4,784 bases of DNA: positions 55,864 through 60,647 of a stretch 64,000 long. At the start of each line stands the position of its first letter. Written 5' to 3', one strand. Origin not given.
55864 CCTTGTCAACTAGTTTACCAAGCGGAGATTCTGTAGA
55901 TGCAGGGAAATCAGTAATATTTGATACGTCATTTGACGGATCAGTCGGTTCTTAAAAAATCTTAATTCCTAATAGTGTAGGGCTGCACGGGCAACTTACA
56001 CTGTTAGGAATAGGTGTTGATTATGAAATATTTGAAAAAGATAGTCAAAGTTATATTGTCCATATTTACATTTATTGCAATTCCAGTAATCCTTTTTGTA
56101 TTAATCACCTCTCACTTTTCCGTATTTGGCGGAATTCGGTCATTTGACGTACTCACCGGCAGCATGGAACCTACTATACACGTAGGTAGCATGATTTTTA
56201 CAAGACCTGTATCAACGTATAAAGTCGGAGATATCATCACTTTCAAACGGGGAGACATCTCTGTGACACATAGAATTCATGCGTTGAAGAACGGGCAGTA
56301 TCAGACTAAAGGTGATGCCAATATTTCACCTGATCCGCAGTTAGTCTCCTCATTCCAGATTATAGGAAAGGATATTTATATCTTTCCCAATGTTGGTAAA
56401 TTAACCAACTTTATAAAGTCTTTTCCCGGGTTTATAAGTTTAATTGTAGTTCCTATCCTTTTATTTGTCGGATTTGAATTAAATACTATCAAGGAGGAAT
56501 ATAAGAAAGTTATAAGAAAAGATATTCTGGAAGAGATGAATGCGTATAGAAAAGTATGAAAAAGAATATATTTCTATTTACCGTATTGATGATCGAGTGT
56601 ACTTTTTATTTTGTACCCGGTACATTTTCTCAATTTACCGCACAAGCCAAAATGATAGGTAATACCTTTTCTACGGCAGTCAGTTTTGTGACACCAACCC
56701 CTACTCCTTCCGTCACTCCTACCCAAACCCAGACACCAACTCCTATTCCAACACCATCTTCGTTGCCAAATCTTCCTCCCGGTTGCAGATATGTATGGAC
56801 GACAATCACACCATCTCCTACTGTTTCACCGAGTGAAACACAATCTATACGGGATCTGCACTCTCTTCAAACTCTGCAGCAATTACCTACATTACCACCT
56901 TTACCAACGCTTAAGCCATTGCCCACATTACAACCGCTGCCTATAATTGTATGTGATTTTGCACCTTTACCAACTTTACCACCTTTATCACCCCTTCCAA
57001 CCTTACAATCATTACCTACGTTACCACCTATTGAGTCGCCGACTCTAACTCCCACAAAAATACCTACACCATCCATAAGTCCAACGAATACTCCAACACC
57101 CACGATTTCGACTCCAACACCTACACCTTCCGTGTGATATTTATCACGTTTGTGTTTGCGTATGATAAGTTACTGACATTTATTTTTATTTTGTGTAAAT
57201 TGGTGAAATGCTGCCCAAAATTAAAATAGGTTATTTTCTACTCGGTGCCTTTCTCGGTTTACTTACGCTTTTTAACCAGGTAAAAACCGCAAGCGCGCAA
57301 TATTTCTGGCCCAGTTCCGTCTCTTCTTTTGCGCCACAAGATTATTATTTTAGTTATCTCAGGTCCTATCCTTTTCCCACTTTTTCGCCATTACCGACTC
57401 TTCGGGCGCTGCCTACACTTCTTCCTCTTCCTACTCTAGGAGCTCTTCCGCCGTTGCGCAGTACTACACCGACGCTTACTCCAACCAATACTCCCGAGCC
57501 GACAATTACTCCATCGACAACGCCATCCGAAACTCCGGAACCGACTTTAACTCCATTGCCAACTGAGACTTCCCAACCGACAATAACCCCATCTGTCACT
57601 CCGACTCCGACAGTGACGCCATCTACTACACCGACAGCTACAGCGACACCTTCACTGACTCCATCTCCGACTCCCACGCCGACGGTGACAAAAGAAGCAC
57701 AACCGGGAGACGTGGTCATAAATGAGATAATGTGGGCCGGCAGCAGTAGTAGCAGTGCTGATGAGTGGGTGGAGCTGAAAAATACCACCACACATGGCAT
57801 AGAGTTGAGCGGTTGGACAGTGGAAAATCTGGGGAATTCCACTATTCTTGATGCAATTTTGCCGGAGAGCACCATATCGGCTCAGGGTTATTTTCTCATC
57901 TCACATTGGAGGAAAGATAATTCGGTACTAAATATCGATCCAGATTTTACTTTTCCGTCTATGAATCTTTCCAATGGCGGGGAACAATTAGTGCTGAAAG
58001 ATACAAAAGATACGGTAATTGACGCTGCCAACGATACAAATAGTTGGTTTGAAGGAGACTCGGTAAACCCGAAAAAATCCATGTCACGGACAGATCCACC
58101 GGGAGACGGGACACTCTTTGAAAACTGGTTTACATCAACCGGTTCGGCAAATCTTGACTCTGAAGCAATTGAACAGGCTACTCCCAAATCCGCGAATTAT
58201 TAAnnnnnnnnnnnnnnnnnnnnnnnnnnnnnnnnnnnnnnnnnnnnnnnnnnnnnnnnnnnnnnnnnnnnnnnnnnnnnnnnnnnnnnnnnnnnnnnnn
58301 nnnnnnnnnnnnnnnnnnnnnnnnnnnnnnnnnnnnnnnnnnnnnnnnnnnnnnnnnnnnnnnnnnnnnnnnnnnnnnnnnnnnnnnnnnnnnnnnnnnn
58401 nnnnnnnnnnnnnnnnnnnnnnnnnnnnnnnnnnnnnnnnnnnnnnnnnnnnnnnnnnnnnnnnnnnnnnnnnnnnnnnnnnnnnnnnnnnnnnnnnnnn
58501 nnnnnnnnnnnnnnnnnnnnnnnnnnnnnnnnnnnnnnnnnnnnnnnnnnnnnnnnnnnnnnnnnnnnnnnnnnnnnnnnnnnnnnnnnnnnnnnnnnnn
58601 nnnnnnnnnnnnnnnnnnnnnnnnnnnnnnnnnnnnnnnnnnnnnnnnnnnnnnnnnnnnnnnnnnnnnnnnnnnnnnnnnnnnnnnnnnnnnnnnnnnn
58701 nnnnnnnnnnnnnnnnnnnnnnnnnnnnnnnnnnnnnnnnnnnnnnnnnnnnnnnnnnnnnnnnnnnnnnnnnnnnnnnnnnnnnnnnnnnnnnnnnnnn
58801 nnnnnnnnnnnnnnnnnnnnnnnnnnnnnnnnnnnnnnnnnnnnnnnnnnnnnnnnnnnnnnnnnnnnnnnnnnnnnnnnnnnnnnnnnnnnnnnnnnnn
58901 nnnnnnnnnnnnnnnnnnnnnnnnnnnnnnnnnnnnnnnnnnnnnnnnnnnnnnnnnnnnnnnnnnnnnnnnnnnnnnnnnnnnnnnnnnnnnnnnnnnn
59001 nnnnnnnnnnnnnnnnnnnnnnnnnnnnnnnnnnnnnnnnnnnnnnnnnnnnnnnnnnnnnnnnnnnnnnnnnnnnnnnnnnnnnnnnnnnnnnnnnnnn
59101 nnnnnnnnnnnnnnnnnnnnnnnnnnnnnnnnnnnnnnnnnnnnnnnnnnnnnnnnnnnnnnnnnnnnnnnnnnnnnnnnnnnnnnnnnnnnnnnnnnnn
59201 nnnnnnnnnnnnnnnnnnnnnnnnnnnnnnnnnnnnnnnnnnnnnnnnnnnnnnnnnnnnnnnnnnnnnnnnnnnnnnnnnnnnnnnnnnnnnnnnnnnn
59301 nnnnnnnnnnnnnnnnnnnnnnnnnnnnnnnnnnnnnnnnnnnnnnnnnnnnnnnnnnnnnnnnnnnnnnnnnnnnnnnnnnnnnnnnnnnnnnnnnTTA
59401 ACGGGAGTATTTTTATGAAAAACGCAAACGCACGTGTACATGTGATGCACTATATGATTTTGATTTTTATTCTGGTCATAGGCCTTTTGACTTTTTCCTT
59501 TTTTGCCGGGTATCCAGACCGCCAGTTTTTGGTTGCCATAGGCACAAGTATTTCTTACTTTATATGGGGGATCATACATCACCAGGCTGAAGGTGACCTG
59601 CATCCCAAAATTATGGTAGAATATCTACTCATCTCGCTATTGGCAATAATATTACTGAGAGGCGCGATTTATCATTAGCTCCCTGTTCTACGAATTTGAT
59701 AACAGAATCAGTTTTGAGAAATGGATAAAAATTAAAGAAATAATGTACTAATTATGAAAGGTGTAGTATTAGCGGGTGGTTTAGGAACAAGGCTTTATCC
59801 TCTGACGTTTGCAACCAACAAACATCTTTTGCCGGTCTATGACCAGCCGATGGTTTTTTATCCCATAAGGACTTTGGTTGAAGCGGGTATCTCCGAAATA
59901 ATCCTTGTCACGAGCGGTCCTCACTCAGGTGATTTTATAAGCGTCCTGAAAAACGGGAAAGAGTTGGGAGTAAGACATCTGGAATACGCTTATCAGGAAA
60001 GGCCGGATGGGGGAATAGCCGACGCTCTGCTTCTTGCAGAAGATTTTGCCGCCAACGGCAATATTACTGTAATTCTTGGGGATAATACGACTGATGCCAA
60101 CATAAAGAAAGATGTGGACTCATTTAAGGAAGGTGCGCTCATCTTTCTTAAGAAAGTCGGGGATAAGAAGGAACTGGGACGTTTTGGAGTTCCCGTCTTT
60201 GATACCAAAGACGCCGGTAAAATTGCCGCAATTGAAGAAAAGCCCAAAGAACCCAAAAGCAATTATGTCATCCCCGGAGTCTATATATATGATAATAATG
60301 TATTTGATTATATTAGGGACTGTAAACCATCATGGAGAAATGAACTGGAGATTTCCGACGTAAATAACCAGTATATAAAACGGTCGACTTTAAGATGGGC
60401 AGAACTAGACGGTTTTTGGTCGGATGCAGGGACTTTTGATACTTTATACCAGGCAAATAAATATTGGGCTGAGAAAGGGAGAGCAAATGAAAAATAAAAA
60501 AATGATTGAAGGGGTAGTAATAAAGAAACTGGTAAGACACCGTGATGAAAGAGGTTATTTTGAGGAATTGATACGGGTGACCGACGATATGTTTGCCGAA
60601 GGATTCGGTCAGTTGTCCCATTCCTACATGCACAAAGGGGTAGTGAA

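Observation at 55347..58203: SipW-type signal peptidase with two cognate TasA-like substrates, PT-repeat protein and lamin-tail-domain protein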

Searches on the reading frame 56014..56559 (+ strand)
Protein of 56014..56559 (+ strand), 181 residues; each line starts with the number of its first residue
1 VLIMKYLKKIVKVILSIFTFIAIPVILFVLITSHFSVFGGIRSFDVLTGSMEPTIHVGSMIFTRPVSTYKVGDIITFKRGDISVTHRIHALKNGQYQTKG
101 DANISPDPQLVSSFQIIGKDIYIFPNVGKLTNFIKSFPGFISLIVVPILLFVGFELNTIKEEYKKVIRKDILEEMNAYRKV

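Call 3: search_protein_families(library=ncbifam, proteins=[window:56014-56559:+], max_evalue=1)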
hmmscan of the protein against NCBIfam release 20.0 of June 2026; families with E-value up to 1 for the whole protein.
window:56014-56559:+ (181 aa): 4 families
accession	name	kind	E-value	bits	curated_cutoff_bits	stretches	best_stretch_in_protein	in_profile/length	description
TIGR02228.1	sigpep_I_arch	equivalog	8.1e-25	87.5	51.85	1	10-158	3-157/158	signal peptidase I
NF046067.1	SigPepSipWBacil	equivalog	4.7e-22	78.5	190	1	8-169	5-175/189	signal peptidase I SipW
TIGR02227.1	sigpep_I_bact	equivalog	7.9e-06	25.8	47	1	25-95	4-81/162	signal peptidase I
TIGR02754.1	sod_Ni_protease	equivalog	0.11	13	63.25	1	49-103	6-67/90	nickel-type superoxide dismutase maturation protease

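Call 4: search_protein_families(library=pfam, proteins=[window:56014-56559:+], max_evalue=1)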
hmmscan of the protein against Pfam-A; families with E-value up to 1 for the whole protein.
window:56014-56559:+ (181 aa): 3 families
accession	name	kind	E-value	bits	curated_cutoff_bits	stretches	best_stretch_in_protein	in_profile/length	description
PF10502.14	Peptidase_S26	-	1.7e-05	25.3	22.9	1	25-81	7-67/168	Signal peptidase, peptidase S26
PF00717.28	Peptidase_S24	-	0.00018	21.6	23.3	1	49-119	43-114/116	Peptidase S24-like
PF09953.15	DUF2187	-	0.06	13.8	24.7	1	70-91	4-25/60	Uncharacterized protein conserved in bacteria (DUF2187)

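Call 8: find_encoding_contigs(protein=window:56014-56559:+, flank=10000)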
Protein window:56014-56559:+ (181 aa): no gene with exactly this product is on record in the collection.

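Call 20: search_solved_structures(query=window:56014-56559:+, max_evalue=0.1, show_alignments=2)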
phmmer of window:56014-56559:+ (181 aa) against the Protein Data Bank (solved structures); distinct sequences matched with E-value up to 0.1: 3.
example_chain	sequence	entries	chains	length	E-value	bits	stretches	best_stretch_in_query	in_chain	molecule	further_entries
7p2p_A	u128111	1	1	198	4.4e-07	33.3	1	44-152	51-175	Signal peptidase complex catalytic subunit SEC11A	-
9rjb_A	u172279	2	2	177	8.8e-07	32.3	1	44-152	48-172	Signal peptidase complex catalytic subunit SEC11A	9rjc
7p2q_A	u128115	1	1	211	1.8e-06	31.3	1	30-144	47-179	Signal peptidase complex catalytic subunit SEC11C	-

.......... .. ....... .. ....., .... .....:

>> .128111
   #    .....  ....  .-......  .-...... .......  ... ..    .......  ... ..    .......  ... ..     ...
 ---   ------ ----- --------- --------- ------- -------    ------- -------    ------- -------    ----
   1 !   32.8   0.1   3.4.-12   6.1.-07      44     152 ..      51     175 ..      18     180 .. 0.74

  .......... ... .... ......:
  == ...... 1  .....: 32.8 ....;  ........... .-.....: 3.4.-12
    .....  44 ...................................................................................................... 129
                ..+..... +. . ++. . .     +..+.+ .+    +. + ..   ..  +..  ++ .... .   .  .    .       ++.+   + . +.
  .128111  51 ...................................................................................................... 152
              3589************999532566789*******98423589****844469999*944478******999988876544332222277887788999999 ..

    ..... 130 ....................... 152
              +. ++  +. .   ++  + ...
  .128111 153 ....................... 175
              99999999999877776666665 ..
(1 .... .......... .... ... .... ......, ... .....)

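Call 30: find_homologous_proteins(query=window:56014-56559:+, max_evalue=0.00001)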
Query window:56014-56559:+ (181 aa): 153 proteins with E <= 0.00001 among 241 candidates; the best 120 are listed.
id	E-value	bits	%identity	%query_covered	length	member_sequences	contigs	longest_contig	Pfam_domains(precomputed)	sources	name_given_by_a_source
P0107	3.7e-108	377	100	98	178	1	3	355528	PF10502.15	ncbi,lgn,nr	ncbi:signal peptidase I [Patescibacteria group bacterium]|nr:signal peptidase I [Patescibacteria gro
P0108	1.5e-75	271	71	96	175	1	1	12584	-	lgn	-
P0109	2.3e-69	251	67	96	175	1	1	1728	-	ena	-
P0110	1.4e-68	248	61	97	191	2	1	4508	-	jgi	-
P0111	2.0e-67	244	61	94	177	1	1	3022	-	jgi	jgi:signal peptidase I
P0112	5.3e-63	230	60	93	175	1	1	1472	-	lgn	-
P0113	5.2e-59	217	59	96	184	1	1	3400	-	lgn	-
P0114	1.8e-58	215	63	82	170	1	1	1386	-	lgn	-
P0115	1.5e-57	212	60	85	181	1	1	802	-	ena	-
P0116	2.0e-57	212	56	96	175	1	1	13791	-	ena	-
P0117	4.4e-57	211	55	96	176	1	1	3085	PF00717.29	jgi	jgi:signal peptidase I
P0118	2.4e-56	208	61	81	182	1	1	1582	-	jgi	jgi:signal peptidase I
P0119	2.8e-55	205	59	96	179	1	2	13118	-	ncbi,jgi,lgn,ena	-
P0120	2.0e-53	199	61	86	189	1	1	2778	-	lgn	-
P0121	1.0e-52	197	53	98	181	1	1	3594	PF00717.29,PF10502.15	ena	-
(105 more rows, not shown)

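Call 34: find_related_loci(query=A4, collection=genome_contigs, flank=6000)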
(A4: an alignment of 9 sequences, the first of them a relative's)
Query A4 (178 aa) in genome_contigs; peptide patterns used: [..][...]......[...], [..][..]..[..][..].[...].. (x = any residue, [..] = any of these).
599 stretches matched a pattern (row limit reached: there are more); 557 encode a relative of the query (tblastn E <= 1e-3); the best 80 are kept; 79 distinct loci.
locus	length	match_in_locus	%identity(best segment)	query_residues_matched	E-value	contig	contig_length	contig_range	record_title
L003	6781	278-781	49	4-172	1e-49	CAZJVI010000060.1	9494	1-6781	MAG TPA_asm: uncultured Gammaproteobacteria bacterium isolate binchicken_co50_326 genome assembly, contig: NODE_9259_len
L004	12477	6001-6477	51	12-171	5e-47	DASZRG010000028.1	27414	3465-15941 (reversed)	MAG TPA_asm: Patescibacteria group bacterium isolate SMAG_U6018 k141_869507, whole genome shotgun sequence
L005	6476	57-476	52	12-152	1e-45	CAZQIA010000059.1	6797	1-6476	MAG TPA_asm: uncultured Gammaproteobacteria bacterium isolate SRP173033_co3_77 genome assembly, contig: NODE_16410_lengt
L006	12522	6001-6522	44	5-174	2e-43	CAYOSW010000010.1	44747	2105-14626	MAG TPA_asm: uncultured Gammaproteobacteria bacterium isolate binchicken_co105_397 genome assembly, contig: NODE_948_len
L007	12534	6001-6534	43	1-174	4e-43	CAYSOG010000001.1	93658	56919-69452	MAG TPA_asm: uncultured Gammaproteobacteria bacterium isolate SRP200132_co1_489 genome assembly, contig: NODE_267_length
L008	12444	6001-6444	52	7-155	4e-43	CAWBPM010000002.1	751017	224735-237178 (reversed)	MAG: Candidatus Levybacteria bacterium isolate MFD01476.bin.1.72 genome assembly, contig: contig_44254, whole genome sho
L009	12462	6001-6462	46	25-174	6e-42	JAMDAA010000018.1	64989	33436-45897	MAG: Patescibacteria group bacterium isolate FK_Sedi_B_Bin.274 NODE_995_length_64989_cov_20.0478, whole genome shotgun s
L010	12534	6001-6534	44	1-174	3e-40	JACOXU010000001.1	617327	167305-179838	MAG: Candidatus Levyibacteriota bacterium isolate NC_groundwater_161_Ag_S-0.1um_37_19 S4_GD2017_2_S1_scaffold_10, whole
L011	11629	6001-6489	46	4-162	4e-39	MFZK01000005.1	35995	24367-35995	MAG: Candidatus Roizmanbacteria bacterium RIFCSPHIGHO2_02_FULL_37_13b rifcsphigho2_02_scaffold_1405, whole genome shotgu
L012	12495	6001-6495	45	1-165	3e-41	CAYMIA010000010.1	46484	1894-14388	MAG TPA_asm: uncultured Gammaproteobacteria bacterium isolate SRP200132_co1_145 genome assembly, contig: NODE_1231_lengt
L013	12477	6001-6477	42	20-171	5e-31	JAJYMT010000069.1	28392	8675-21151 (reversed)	MAG: bacterium isolate DBS2-4.bin161 NODE_2744_length_28392_cov_1.29284, whole genome shotgun sequence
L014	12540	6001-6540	36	4-178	8e-31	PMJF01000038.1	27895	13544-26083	MAG: Candidatus Moraniibacteriota bacterium isolate fen_1326 73.20120600_E3D.118_contig_14256, whole genome shotgun sequ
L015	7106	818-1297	43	1-159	8e-30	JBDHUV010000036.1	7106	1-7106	MAG: Candidatus Levyibacteriota bacterium isolate AS-MESO-3CA.413 NODE_44044_length_7106_cov_6.355812, whole genome shot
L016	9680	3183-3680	41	6-166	3e-29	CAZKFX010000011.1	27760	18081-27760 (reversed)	MAG TPA_asm: uncultured Candidatus Saccharibacteria bacterium isolate binchicken_co6_543 genome assembly, contig: NODE_1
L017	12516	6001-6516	37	1-166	9e-28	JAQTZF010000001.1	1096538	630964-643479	MAG: Candidatus Daviesbacteria bacterium isolate STC_54 NODE_2_length_1096538_cov_10.617223_Sandtown_C, whole genome sho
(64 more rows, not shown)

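Call 59: find_encoding_contigs(protein=P0108, flank=6000, max_places=2)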
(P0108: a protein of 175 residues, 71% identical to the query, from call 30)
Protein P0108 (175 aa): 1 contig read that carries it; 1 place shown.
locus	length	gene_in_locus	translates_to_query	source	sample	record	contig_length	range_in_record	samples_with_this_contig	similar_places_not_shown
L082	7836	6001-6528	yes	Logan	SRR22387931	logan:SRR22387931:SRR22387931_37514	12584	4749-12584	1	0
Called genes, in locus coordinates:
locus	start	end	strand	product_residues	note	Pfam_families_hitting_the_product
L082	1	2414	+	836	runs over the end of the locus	-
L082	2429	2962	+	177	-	-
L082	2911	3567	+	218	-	PF04203:Sortase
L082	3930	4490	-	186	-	-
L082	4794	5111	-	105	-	-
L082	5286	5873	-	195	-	-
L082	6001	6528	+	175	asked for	-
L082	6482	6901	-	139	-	-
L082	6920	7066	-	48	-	-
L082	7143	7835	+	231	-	?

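Call 60: find_encoding_contigs(protein=P0116, flank=6000, max_places=2)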
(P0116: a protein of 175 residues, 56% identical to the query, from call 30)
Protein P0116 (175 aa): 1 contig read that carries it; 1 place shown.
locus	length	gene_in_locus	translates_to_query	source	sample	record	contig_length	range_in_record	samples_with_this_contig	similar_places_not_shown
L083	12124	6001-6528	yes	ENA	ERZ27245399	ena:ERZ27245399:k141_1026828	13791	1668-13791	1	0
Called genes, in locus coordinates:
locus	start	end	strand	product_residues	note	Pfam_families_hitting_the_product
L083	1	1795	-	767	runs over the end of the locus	-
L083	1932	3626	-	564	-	-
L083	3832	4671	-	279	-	PF00768:Peptidase_S11, PF13354:Beta-lactamase2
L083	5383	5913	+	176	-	-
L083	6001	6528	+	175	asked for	-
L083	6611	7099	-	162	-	-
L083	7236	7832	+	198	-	-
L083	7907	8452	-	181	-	PF04203:Sortase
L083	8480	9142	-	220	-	-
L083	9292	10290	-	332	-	-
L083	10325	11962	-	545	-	-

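Call 61: find_encoding_contigs(protein=P0107, flank=3000, max_places=3)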
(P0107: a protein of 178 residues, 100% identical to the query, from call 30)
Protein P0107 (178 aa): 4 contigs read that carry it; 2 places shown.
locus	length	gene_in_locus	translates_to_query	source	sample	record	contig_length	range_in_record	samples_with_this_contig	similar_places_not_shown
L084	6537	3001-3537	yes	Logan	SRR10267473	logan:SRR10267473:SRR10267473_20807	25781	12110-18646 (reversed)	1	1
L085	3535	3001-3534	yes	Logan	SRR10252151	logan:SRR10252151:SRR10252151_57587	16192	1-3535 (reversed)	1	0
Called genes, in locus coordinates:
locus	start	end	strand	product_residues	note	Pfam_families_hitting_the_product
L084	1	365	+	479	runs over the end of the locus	PF22148:Fervidolysin_NPro-like, PF00082:Peptidase_S8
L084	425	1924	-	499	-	-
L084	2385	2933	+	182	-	-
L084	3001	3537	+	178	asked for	PF10502:Peptidase_S26 (faint)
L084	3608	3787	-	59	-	-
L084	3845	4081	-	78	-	-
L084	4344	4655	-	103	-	-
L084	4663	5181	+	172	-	PF00932:LTD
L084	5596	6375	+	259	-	PF00188:CAP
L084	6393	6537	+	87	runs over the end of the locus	-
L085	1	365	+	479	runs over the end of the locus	PF22148:Fervidolysin_NPro-like, PF00082:Peptidase_S8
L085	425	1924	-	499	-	-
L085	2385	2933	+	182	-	-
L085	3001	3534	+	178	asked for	PF10502:Peptidase_S26 (faint)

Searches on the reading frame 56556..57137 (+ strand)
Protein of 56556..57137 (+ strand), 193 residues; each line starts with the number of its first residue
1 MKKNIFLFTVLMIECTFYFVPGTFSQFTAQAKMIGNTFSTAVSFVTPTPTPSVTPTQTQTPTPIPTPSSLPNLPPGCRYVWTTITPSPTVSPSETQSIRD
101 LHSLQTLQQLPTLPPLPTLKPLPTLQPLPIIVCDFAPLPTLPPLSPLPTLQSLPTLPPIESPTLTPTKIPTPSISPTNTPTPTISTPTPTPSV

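Call 3: search_protein_families(library=ncbifam, proteins=[window:56556-57137:+], max_evalue=1)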
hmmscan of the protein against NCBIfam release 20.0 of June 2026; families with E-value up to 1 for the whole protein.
window:56556-57137:+ (193 aa): 0 families

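Call 4: search_protein_families(library=pfam, proteins=[window:56556-57137:+], max_evalue=1)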
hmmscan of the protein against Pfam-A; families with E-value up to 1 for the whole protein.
window:56556-57137:+ (193 aa): 0 families

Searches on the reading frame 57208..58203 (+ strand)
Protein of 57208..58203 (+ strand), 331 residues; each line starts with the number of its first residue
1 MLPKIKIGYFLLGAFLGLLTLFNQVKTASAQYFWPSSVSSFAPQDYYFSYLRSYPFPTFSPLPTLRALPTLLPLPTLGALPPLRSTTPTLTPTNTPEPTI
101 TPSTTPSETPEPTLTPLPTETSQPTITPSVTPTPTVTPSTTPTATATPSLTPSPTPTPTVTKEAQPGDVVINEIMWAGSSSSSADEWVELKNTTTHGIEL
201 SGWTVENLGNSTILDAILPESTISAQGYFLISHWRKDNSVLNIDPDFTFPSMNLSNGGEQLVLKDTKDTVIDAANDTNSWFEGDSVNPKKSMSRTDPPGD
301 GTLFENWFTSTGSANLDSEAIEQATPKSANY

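Call 3: search_protein_families(library=ncbifam, proteins=[window:57208-58203:+], max_evalue=1)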
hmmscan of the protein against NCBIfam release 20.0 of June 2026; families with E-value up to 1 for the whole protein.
window:57208-58203:+ (331 aa): 0 families

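Call 4: search_protein_families(library=pfam, proteins=[window:57208-58203:+], max_evalue=1)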
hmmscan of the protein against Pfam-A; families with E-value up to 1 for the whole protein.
window:57208-58203:+ (331 aa): 1 family
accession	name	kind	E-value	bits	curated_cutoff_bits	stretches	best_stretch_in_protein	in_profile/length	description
PF00932.25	LTD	-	1.7e-14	54.5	34.3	1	164-273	3-104/109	Lamin Tail Domain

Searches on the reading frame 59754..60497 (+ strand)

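Call 53: search_protein_families(library=pfam, proteins=[window:59754-60497:+], max_evalue=0.001)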
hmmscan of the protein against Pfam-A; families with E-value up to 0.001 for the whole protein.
window:59754-60497:+ (247 aa): 2 families
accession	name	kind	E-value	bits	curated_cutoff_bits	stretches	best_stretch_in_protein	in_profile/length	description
PF00483.29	NTP_transferase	-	8.6e-51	173.3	21.2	1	2-238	1-242/245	Nucleotidyl transferase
PF12804.13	NTP_transf_3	-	5.8e-09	36.8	27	1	3-110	1-95/160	MobA-like NTP transferase domain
